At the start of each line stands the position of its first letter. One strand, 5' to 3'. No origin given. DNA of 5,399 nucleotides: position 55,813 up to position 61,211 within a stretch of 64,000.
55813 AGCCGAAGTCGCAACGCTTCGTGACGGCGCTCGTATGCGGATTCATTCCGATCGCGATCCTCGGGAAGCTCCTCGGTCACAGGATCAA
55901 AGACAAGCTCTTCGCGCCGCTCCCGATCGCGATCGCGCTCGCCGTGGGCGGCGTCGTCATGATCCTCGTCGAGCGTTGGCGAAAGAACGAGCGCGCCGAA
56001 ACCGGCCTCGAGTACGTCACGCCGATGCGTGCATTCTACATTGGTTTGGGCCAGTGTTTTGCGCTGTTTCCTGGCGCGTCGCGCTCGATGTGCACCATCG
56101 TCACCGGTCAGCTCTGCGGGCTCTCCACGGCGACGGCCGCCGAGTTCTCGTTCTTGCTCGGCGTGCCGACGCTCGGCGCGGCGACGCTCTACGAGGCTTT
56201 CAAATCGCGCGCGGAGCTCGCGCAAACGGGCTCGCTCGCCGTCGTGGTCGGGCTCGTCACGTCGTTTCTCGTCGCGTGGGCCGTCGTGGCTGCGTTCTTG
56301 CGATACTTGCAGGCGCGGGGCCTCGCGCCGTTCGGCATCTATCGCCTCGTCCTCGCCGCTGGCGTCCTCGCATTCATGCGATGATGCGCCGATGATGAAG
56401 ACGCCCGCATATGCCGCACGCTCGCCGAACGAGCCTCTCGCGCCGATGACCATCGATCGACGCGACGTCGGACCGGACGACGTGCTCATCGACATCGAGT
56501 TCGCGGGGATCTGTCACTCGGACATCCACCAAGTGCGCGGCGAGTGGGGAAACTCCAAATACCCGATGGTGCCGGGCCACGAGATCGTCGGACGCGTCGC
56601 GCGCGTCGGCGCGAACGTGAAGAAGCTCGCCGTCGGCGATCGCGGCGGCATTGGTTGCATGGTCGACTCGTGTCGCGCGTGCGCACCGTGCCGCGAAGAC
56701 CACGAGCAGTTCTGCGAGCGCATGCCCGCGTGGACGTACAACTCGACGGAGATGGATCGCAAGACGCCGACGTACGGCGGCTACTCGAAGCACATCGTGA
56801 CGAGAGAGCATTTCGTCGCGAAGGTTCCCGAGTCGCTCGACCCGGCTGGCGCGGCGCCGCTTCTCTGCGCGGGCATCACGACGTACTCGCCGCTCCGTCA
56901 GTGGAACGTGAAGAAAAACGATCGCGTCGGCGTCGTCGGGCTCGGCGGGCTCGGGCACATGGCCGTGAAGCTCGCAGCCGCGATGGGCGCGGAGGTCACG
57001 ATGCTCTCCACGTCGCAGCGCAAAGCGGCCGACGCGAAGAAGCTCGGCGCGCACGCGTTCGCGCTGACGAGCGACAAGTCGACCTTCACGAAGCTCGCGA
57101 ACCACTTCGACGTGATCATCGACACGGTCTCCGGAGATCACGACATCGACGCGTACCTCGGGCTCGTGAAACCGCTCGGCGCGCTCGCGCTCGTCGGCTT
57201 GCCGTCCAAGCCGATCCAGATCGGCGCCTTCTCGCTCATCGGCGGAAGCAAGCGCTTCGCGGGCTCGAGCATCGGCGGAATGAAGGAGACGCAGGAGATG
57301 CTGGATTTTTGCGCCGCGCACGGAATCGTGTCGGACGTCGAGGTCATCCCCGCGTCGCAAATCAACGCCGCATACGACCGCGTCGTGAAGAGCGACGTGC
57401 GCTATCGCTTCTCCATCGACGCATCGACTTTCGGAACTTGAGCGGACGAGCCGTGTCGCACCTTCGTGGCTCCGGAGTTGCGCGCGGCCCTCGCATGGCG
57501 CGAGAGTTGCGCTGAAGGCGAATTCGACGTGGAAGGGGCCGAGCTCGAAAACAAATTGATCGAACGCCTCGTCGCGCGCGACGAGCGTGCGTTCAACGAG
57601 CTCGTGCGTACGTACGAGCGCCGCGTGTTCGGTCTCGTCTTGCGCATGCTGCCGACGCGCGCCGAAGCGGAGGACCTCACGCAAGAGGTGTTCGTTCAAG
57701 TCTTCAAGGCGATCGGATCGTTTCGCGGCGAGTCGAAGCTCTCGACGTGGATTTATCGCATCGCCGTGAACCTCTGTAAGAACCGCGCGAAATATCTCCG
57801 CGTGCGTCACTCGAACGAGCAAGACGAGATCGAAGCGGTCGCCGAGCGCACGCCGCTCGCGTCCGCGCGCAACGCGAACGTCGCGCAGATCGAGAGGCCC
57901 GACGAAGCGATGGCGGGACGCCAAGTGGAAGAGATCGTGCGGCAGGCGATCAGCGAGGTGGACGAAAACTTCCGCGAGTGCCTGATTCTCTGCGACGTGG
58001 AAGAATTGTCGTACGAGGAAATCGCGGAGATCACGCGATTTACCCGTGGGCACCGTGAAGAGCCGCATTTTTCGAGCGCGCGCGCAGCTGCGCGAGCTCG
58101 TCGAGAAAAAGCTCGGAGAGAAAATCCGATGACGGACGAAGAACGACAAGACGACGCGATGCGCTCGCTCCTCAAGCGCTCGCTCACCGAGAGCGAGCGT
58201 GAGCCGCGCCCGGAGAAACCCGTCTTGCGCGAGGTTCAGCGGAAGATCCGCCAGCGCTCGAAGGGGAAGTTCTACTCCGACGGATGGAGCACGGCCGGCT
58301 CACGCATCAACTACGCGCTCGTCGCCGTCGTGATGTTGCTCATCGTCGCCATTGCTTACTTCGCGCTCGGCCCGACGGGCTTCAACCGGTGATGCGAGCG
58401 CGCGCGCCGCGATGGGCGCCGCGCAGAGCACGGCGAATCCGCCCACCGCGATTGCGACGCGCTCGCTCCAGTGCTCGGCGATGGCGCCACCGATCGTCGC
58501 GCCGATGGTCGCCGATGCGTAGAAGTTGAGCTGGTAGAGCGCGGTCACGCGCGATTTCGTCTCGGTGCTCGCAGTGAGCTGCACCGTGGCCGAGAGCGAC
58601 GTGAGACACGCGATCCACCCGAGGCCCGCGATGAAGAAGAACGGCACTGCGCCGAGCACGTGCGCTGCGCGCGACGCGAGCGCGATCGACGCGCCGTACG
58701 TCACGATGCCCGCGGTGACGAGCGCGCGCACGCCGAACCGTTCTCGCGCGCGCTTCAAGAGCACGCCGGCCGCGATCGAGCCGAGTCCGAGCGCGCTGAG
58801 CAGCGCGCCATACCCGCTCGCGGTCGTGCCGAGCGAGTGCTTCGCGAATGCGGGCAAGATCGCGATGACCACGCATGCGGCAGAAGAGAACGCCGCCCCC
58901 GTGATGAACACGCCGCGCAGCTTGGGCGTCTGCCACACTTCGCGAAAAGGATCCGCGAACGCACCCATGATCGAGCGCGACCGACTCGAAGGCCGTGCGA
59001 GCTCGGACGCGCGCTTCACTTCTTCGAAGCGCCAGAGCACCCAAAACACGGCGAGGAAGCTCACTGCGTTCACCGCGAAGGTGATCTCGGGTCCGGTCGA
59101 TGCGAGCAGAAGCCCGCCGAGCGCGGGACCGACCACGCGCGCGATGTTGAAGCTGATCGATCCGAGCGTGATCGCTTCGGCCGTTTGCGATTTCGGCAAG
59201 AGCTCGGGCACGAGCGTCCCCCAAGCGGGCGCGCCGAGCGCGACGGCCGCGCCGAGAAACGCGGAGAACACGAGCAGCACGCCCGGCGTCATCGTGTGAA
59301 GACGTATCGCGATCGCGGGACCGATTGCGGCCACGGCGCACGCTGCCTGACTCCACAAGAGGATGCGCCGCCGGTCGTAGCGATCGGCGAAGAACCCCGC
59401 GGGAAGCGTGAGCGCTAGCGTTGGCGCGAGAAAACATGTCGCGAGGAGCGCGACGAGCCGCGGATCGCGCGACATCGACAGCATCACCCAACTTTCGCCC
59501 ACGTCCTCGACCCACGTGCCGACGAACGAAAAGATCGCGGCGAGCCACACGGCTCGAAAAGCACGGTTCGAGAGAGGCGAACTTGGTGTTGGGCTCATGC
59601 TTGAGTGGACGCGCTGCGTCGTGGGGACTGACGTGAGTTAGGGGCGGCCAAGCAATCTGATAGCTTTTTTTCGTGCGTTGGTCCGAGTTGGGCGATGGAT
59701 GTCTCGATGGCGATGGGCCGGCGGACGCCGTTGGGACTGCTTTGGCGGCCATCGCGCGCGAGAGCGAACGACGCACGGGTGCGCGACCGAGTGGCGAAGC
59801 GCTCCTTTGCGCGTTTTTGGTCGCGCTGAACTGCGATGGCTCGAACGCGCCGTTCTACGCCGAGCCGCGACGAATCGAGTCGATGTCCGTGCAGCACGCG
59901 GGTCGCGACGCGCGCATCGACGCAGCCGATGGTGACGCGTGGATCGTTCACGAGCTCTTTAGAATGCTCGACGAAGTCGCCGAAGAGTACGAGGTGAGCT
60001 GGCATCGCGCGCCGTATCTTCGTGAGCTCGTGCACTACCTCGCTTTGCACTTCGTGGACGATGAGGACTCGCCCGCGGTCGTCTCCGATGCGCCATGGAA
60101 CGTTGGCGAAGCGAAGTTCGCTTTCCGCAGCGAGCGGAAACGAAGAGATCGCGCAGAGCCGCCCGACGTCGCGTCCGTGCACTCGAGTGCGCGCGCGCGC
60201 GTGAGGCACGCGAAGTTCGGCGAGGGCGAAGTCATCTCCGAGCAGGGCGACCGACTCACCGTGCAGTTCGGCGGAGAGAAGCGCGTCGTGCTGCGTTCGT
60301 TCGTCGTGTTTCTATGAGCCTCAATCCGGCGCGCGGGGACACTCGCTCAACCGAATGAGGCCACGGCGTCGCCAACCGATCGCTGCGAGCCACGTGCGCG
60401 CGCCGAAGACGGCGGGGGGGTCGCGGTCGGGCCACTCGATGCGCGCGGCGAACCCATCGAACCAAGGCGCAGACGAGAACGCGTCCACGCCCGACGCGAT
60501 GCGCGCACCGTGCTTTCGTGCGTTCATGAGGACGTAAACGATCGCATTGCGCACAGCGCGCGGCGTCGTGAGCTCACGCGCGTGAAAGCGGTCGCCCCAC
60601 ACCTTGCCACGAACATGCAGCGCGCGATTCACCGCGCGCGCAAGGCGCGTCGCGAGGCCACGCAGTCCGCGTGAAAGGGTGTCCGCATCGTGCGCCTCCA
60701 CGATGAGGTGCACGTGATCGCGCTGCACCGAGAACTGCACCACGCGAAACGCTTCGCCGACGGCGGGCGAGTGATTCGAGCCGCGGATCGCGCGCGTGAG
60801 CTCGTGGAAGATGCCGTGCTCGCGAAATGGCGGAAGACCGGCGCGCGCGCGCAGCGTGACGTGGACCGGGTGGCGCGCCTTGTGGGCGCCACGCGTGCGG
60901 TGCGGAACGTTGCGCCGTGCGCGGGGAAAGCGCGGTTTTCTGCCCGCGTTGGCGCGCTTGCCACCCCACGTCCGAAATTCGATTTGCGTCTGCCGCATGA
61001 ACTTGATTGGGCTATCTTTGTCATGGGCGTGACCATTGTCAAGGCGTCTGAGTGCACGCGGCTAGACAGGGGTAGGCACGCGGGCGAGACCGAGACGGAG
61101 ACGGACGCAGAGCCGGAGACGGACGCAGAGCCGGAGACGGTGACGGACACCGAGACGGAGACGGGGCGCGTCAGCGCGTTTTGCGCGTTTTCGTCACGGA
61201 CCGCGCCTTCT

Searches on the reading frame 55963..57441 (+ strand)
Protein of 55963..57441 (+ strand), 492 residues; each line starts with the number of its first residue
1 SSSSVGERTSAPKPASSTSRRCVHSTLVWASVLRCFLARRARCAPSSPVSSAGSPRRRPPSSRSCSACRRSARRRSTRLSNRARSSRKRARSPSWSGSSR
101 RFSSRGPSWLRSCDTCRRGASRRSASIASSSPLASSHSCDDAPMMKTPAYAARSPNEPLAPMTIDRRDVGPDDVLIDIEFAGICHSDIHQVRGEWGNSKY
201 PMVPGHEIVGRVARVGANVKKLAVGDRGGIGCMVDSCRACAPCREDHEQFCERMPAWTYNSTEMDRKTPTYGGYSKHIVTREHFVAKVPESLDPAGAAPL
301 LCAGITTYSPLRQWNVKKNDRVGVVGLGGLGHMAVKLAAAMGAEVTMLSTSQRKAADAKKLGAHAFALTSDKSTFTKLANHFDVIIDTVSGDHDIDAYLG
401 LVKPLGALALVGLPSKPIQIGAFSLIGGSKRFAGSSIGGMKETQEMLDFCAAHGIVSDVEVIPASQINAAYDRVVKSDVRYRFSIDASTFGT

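Call 76: search_protein_families(library=pfam, proteins=[window:55963-57441:+])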
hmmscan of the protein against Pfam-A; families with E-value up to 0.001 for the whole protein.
window:55963-57441:+ (492 aa): 6 families
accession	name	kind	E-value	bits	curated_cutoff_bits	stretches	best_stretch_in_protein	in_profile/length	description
PF08240.17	ADH_N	-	4.8e-26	91.5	23.5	1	170-290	1-104/104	Alcohol dehydrogenase GroES-like domain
PF00107.32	ADH_zinc_N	-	5.9e-23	81.7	31.8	1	329-451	1-128/129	Zinc-binding dehydrogenase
PF01262.27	AlaDh_PNT_C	-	4.9e-07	29.8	23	1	320-389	29-100/214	Alanine dehydrogenase/PNT, C-terminal domain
PF02826.25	2-Hacid_dh_C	-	4.1e-05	23.5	25.1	1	318-367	35-84/178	D-isomer specific 2-hydroxyacid dehydrogenase, NAD binding domain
PF22660.2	RS_preATP-grasp-like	-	6.7e-05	23.6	27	1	321-385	3-66/98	Ribonucleotide synthetase preATP-grasp domain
PF02737.24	3HCDH_N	-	0.00046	20.6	22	1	322-398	2-76/180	3-hydroxyacyl-CoA dehydrogenase, NAD binding domain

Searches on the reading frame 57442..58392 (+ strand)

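Call 76: search_protein_families(library=pfam, proteins=[window:57442-58392:+])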
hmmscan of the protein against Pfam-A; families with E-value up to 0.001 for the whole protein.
window:57442-58392:+ (316 aa): 3 families
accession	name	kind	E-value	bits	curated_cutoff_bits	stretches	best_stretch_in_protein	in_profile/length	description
PF04542.20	Sigma70_r2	-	3.5e-18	65.6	24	1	54-117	1-66/71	Sigma-70 region 2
PF08281.18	Sigma70_r4_2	-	8.5e-07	29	25.7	1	164-198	2-36/54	Sigma-70, region 4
PF04545.22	Sigma70_r4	-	0.00019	21.3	24.1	1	169-204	1-36/50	Sigma-70, region 4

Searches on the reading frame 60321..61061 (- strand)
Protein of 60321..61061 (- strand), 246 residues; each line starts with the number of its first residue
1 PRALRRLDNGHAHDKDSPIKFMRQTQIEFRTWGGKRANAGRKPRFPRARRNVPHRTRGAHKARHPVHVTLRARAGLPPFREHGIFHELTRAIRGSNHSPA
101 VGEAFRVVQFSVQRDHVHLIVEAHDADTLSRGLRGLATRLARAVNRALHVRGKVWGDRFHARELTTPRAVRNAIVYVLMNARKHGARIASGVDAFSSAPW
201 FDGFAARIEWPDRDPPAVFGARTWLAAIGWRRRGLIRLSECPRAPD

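Call 76: search_protein_families(library=pfam, proteins=[window:60321-61061:-])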
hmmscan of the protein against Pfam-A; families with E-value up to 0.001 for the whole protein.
window:60321-61061:- (246 aa): 1 family
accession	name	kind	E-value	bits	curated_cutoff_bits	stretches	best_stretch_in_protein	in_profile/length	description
PF01797.21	Y1_Tnp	-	1.8e-05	25.3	23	1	103-162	39-99/121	Transposase IS200 like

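Call 78: search_protein_families(library=ncbifam, proteins=[window:60321-61061:-], max_evalue=0.01)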
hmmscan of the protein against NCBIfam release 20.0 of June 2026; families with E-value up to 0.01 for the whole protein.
window:60321-61061:- (246 aa): 2 families
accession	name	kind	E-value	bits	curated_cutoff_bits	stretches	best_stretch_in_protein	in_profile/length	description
NF047646.1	REP_Tyr_transpos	equivalog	1.9e-10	40.8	80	1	92-185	34-135/146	REP-associated tyrosine transposase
NF033573.1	transpos_IS200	equivalog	0.0018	18.5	55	1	79-159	21-102/126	IS200/IS605 family transposase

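Call 91: search_solved_structures(query=window:60324-60998:-, max_evalue=1, show_alignments=1)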
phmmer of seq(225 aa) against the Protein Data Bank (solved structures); distinct sequences matched with E-value up to 1: 0.
